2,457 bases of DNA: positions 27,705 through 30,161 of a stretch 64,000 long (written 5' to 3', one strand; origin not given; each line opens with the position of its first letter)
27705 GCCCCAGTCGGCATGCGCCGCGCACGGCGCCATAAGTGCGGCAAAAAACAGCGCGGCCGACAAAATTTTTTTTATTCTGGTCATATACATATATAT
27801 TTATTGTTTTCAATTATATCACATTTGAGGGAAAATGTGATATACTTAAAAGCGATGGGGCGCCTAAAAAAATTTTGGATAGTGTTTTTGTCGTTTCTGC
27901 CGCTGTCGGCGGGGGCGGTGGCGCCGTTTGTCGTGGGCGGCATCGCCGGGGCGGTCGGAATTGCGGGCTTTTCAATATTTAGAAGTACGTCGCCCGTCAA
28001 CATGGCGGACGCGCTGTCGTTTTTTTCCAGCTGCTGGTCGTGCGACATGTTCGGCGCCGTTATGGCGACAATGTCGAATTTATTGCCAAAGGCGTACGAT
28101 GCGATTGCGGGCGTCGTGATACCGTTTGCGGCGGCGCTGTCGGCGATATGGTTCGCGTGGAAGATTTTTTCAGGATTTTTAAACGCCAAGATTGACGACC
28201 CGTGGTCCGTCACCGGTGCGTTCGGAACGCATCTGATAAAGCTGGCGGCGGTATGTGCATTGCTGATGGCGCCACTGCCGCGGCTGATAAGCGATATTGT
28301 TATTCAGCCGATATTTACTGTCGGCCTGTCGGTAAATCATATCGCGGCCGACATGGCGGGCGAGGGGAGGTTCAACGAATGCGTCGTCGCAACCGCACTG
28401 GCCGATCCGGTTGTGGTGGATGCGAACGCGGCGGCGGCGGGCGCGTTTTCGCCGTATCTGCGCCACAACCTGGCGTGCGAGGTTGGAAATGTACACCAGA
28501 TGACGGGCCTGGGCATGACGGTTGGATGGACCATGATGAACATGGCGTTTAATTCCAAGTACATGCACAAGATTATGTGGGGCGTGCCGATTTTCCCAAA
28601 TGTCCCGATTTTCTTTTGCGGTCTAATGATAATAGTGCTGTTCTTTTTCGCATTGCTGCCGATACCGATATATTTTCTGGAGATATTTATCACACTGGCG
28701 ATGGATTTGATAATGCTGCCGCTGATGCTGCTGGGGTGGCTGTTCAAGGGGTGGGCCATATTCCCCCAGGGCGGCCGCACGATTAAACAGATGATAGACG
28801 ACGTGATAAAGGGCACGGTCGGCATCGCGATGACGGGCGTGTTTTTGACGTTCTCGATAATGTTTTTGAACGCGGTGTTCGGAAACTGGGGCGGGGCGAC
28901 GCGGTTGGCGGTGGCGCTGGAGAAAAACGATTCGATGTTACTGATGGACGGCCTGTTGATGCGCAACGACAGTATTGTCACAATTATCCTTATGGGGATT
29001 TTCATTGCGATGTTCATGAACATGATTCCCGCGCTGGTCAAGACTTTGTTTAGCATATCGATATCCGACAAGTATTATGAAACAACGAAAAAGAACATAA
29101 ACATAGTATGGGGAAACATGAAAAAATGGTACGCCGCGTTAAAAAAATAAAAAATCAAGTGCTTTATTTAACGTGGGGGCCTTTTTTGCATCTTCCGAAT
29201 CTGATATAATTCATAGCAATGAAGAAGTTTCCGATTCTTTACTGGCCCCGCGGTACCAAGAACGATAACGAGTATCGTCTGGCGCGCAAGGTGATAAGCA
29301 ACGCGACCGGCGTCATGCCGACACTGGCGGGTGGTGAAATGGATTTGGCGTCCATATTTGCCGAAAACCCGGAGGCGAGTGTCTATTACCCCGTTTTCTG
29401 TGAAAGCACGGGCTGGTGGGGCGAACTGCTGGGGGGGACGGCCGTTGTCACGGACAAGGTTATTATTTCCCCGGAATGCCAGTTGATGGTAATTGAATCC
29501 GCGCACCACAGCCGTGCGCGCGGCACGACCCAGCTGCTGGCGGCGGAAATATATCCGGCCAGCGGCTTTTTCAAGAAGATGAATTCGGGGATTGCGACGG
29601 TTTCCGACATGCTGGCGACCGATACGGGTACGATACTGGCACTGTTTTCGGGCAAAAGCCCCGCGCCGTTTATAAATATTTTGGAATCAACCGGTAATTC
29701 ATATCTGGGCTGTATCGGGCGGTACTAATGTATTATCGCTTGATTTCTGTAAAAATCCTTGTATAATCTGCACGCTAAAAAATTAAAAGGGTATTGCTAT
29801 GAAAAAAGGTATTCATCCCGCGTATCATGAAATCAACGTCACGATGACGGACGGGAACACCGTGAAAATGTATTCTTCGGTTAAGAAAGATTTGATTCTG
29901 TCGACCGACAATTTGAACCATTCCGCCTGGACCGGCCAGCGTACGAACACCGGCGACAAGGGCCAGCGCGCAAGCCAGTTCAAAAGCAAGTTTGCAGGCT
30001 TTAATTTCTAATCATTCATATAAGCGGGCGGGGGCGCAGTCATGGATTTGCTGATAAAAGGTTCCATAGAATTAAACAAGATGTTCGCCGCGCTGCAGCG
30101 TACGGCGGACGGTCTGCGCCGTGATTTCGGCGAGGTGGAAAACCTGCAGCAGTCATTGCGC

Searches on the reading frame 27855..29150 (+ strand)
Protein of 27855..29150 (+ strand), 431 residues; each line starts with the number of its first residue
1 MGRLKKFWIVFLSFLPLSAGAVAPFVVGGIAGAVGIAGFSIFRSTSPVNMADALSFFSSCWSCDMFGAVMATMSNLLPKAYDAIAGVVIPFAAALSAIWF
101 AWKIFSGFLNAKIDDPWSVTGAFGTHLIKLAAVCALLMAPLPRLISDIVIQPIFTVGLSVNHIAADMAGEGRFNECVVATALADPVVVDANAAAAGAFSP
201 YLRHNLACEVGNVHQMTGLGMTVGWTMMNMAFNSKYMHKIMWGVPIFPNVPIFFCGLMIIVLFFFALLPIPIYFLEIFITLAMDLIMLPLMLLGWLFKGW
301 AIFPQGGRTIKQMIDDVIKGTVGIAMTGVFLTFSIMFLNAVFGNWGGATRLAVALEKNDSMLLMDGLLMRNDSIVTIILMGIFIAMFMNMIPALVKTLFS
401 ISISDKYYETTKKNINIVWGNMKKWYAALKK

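Call 8: search_protein_families(library=pfam, proteins=[window:27855-29150:+], max_evalue=0.01)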
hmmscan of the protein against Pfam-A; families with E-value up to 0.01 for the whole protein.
window:27855-29150:+ (431 aa): 0 families

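Call 16: find_homologous_proteins(query=window:27855-29150:+)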
Query window:27855-29150:+ (431 aa): 913 proteins with E <= 0.001 among 8000 candidates; the best 120 are listed.
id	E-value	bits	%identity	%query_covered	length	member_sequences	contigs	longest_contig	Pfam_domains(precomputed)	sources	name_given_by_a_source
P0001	4.8e-279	943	98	100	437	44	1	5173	-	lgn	-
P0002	9.9e-274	926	94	100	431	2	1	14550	-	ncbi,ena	-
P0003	2.1e-251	852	86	100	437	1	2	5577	-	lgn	-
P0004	5.6e-251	851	87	100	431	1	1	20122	-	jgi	-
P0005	3.3e-250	848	87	100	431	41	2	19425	-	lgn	-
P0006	3.0e-245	832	85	100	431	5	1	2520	-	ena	-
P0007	1.2e-241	820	82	100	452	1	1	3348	-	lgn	-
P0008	4.1e-229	779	77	100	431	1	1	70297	-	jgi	-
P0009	1.1e-227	774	79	100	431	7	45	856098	-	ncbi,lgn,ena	-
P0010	3.8e-224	763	77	100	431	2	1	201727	-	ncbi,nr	ncbi:hypothetical protein HDR61_01385 [bacterium]|nr:hypothetical protein [bacterium]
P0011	5.6e-218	742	74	100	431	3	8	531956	-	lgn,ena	-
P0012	7.5e-216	735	73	100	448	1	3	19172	-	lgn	-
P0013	4.2e-210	716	71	100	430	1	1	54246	-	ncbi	-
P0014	5.3e-210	716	73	100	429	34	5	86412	-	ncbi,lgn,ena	-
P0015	6.1e-210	716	73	100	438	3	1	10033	-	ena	-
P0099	3.1e-201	687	70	100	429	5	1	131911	-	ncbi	-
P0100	3.9e-201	687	72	98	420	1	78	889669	-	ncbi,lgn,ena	-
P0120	2.2e-200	684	68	100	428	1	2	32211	-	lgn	-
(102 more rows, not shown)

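Call 17: find_encoding_contigs(protein=P0002, flank=3000, max_places=1)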
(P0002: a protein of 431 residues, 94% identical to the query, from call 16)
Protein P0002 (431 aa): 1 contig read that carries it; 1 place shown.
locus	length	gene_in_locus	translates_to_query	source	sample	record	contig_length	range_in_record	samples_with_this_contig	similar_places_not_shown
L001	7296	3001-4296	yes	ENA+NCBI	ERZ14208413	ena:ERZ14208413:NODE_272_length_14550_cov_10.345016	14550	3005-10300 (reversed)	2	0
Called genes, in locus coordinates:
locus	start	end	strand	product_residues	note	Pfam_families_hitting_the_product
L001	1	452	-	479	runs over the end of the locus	-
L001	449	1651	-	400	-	-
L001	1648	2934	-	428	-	-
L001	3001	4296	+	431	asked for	-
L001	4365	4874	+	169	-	-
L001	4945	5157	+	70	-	PF01197:Ribosomal_L31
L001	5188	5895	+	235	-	PF00459:Inositol_P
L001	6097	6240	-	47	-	-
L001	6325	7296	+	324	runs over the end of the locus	PF00698:Acyl_transf_1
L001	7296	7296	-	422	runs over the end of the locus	PF05496:RuvB_N, PF01078:Mg_chelatase (faint), PF00158:Sigma54_activat (faint), PF13191:AAA_16 (faint), PF00004:AAA, PF07728:AAA_5, PF16193:AAA_assoc_2, PF12002:MgsA_C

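Call 18: find_encoding_contigs(protein=P0009, flank=3000, max_places=2)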
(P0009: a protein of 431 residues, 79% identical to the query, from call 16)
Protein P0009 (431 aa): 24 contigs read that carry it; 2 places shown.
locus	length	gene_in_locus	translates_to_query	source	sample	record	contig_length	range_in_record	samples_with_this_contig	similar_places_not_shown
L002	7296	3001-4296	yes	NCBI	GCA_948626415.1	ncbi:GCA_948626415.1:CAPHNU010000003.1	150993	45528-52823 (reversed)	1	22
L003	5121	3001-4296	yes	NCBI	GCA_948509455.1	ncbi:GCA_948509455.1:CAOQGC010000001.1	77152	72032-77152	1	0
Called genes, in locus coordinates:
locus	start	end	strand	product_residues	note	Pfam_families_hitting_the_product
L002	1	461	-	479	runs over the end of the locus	-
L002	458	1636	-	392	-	-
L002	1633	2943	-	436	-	-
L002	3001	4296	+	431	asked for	-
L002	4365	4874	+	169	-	-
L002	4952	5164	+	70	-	PF01197:Ribosomal_L31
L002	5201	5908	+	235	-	PF00459:Inositol_P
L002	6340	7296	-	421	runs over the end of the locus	PF05496:RuvB_N, PF00158:Sigma54_activat (faint), PF01078:Mg_chelatase (faint), PF13191:AAA_16 (faint), PF00004:AAA, PF07728:AAA_5, PF16193:AAA_assoc_2, PF12002:MgsA_C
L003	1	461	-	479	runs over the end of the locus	-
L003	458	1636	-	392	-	-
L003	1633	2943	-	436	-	-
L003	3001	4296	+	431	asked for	-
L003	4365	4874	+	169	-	-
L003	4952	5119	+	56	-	?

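Call 19: find_encoding_contigs(protein=P0100, flank=3000, max_places=2)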
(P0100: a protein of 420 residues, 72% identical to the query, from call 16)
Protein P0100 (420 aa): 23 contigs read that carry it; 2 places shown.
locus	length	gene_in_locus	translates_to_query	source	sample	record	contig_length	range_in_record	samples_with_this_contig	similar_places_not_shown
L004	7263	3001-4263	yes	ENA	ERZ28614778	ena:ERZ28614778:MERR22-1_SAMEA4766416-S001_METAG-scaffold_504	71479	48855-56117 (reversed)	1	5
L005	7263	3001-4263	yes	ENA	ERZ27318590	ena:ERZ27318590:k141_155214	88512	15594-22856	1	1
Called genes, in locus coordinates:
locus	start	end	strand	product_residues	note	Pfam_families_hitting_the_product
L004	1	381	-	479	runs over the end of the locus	-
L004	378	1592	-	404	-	-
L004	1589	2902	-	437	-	-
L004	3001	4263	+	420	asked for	-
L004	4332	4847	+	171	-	-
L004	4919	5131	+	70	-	PF01197:Ribosomal_L31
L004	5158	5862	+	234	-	PF00459:Inositol_P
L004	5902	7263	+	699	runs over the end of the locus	PF00912:Transgly, PF00905:Transpeptidase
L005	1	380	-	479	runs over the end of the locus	-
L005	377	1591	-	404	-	-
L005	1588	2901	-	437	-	-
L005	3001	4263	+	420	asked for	-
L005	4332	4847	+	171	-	-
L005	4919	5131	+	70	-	PF01197:Ribosomal_L31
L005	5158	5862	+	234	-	PF00459:Inositol_P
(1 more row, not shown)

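Call 23: find_encoding_contigs(protein=P0010, flank=3000, max_places=1)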
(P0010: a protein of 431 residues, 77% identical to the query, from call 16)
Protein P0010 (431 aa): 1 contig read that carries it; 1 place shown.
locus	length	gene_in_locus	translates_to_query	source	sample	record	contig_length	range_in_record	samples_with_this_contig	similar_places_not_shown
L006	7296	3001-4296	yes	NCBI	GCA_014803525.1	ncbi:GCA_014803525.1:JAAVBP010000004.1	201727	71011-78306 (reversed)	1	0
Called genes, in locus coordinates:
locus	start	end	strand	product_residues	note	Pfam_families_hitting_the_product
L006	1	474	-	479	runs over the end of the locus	-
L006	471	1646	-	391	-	-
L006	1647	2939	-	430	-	-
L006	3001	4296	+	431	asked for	-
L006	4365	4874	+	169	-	-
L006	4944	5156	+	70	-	PF01197:Ribosomal_L31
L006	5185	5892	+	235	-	PF00459:Inositol_P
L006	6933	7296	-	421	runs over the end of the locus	PF05496:RuvB_N, PF06068:TIP49 (weak), PF01078:Mg_chelatase (faint), PF00158:Sigma54_activat (faint), PF00004:AAA, PF07728:AAA_5, PF16193:AAA_assoc_2, PF12002:MgsA_C, +2 more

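Call 24: find_encoding_contigs(protein=P0099, flank=3000, max_places=1)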
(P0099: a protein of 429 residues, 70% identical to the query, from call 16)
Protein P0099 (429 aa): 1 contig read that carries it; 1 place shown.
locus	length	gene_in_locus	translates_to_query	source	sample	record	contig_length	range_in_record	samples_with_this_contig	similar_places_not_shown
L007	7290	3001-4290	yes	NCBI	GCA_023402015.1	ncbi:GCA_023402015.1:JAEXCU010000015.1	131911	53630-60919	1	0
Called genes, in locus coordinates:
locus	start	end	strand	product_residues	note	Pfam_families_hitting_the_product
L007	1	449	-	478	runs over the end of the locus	-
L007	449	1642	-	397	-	-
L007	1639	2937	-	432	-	-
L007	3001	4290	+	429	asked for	-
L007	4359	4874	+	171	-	-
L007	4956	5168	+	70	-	PF01197:Ribosomal_L31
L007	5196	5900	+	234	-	PF00459:Inositol_P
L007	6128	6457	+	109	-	PF01541:GIY-YIG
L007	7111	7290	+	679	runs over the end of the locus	PF00912:Transgly, PF00905:Transpeptidase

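Call 25: find_encoding_contigs(protein=P0120, flank=3000, max_places=1)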
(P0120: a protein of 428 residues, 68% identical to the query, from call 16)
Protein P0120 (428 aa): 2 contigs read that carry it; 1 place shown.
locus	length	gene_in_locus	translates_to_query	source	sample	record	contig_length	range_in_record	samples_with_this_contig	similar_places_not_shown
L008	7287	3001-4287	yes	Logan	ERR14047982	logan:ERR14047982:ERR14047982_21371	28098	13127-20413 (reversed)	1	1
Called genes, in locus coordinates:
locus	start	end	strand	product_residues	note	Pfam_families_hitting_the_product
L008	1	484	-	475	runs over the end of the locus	-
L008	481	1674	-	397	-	-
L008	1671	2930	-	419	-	-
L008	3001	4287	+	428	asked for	-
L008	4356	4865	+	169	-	-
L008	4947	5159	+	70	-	PF01197:Ribosomal_L31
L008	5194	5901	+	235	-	PF00459:Inositol_P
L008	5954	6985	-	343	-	PF13091:PLDc_2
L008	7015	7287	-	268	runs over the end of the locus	PF13651:EcoRI_methylase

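Call 36: find_related_loci(query=A3, collection=metagenome_contigs, flank=2500)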
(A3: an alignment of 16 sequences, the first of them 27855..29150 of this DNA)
Query A3 (431 aa) in metagenome_contigs; peptide patterns used: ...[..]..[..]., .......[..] (x = any residue, [..] = any of these).
434 stretches matched a pattern; 133 encode a relative of the query (tblastn E <= 1e-3); the best 80 are kept; 80 distinct loci.
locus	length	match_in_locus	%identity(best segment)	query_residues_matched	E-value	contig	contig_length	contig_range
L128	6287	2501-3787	86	1-429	0e+0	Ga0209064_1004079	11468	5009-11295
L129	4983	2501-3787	86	1-429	0e+0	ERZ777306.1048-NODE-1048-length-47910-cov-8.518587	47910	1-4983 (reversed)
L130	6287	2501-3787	87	1-429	0e+0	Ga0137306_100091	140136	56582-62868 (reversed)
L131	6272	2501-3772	73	1-426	0e+0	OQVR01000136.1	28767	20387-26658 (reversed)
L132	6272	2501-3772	73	1-426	0e+0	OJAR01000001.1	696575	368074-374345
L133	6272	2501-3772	73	1-426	0e+0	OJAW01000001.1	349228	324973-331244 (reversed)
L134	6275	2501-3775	72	1-427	0e+0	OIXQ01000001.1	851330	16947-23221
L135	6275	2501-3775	67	1-427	0e+0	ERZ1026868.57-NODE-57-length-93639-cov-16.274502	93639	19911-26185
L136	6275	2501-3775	66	1-427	0e+0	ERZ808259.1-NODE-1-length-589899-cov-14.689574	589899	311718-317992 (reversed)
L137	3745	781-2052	69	1-426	0e+0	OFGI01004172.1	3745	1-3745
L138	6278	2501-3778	66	1-428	0e+0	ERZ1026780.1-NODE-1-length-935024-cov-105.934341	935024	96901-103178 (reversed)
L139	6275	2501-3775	65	1-427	0e+0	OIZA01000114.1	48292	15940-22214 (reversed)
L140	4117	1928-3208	66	1-429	0e+0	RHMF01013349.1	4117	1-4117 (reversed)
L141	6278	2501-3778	72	1-427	0e+0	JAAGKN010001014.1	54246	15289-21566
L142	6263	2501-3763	68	1-424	0e+0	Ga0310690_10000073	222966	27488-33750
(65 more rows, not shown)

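Call 49: search_protein_families(library=ncbifam, proteins=[window:27855-29150:+], max_evalue=0.1)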
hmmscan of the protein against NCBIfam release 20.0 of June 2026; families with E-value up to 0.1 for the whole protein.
window:27855-29150:+ (431 aa): 0 families

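Call 63: predict_structure(alignment_id=A4)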
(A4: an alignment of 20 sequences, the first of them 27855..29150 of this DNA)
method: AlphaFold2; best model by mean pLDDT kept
length: 431 residues; sequences in the alignment: 20
mean_pLDDT: 60.2   pTM: 0.53
mean pLDDT of the five models: 60.2, 56.5, 55.3, 50.9, 47.4
residues with pLDDT >= 90: 0; 70-90: 113; 50-70: 222; < 50: 96
segments of 3 or more residues with pLDDT < 50: 1-46, 168-188, 238-248, 343-348, 400-403, 429-431
pLDDT, mean of each block of 10 residues (from residue 1): 33 36 24 25 47 64 64 75 77 77 67 58 75 76 72 66 54 41 44 62 67 66 73 55 46 72 68 69 76 70 57 69 68 63 49 66 65 61 66 55 52 63 54 44
secondary structure, 60 per line:
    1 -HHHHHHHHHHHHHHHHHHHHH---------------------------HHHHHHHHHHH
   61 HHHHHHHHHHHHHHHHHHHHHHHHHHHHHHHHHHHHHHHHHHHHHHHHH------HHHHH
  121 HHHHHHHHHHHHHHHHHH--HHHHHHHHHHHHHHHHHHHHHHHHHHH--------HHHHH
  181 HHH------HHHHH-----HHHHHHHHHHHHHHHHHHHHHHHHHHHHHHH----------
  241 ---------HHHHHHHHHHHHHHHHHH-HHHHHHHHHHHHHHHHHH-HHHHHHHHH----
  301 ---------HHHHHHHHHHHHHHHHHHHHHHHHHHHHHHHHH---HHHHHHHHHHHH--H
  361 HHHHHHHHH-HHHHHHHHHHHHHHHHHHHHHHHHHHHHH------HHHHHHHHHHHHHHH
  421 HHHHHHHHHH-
elements in order: H2-22 H50-109 H116-138 H141-167 H176-183 H190-194 H200-230 H250-267 H269-286 H288-296 H310-342 H346-357 H360-369 H371-399 H406-430

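Call 65: fold_search(model_id=the predicted structure, library=pdb)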
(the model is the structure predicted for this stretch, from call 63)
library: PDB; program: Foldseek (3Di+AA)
matches with E <= 10: 359; with E <= 0.001: 0
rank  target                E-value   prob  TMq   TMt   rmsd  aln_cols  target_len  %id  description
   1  8rt9_F                3.9e-02  0.99  0.31  0.45  13.1       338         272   14  Stalk complex full-length structure (TrwJ/VirB5-TrwI/VirB6) from the fully-assembled R388 type IV secretion system det (released 2024-06-19)
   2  7o3v_G                4.8e-02  1.00  0.32  0.47  10.7       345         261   12  Stalk complex structure (TrwJ/VirB5-TrwI/VirB6) from the fully-assembled R388 type IV secretion system determined by c (released 2022-06-22)
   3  9f63                  5.3e-02  0.15  0.11  0.11  25.6       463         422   11  Crystal structure of Saccharomyces cerevisiae pH nine-sensitive protein 1 (PNS1) (released 2024-05-15)
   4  8rtd_L                8.0e-02  0.96  0.28  0.40  13.1       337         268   13  Stalk-Arches-IMC structure from the fully-assembled R388 type IV secretion system determined by cryo-EM. (released 2024-06-19)
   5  7o3v_J                1.0e-01  0.99  0.33  0.49   9.8       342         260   12  Stalk complex structure (TrwJ/VirB5-TrwI/VirB6) from the fully-assembled R388 type IV secretion system determined by c (released 2022-06-22)
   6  7o3v_F                2.3e-01  0.96  0.29  0.42   9.3       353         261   11  Stalk complex structure (TrwJ/VirB5-TrwI/VirB6) from the fully-assembled R388 type IV secretion system determined by c (released 2022-06-22)
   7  5doq_A                3.8e-01  0.18  0.14  0.14  22.2       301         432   11  The structure of bd oxidase from Geobacillus thermodenitrificans (released 2016-05-04)
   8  8thi_A                4.8e-01  0.08  0.12  0.09  26.4       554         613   12  Cryo-EM structure of the Tripartite ATP-independent Periplasmic (TRAP) transporter SiaQM from Haemophilus influenzae ( (released 2023-11-22)
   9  7vq3_A                6.2e-01  0.08  0.12  0.13  29.2       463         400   10  The apo-state AtALMT1 structures at pH 5 (ALMT1apo/pH5) (released 2021-12-01)
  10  9qu3                  6.5e-01  0.10  0.13  0.15  29.9       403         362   12  Cryo-EM structure of the human choline transporter-like protein hCTL1 in LMNG (released 2025-05-14)
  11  4u4w_A                6.5e-01  0.09  0.14  0.14  27.6       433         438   13  Structure of a nitrate/nitrite antiporter NarK in nitrate-bound occluded state (released 2015-07-15)
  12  8rtd_I                7.4e-01  0.35  0.19  0.32  14.7       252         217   15  Stalk-Arches-IMC structure from the fully-assembled R388 type IV secretion system determined by cryo-EM. (released 2024-06-19)
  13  4u4w_B                7.7e-01  0.08  0.14  0.14  27.2       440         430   13  Structure of a nitrate/nitrite antiporter NarK in nitrate-bound occluded state (released 2015-07-15)
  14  8rez_A                9.9e-01  0.08  0.13  0.11  32.7       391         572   12  BmrA E504-apo (released 2025-01-01)
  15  6ibb_C                9.9e-01  0.08  0.11  0.15  25.4       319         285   10  Crystal structure of the rat isoform of the succinate receptor SUCNR1 (GPR91) in complex with a nanobody (released 2019-08-14)
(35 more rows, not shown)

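Call 66: search_protein_families(library=pfam, alignment_id=A4, max_evalue=5)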
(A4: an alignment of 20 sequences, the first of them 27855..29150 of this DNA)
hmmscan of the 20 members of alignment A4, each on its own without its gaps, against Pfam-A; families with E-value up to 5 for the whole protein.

A. member 1, window:27855-29150:+ (431 aa): 0 families

B. families by the number of members that match (of 20 scanned): 3 families
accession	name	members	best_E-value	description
PF14967.11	FAM70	1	0.0025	FAM70 protein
PF11021.13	DUF2613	1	0.34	Protein of unknown function (DUF2613)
PF21887.2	RhiE_B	1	1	RhiE branching domain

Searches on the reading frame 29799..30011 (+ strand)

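Call 73: search_protein_families(library=pfam, proteins=[window:29799-30011:+], max_evalue=0.00001)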
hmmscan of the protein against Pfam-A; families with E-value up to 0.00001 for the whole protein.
window:29799-30011:+ (70 aa): 1 family
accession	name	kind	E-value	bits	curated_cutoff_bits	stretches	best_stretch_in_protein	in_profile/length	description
PF01197.23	Ribosomal_L31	-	1e-16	61.3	27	1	1-66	1-65/65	Ribosomal protein L31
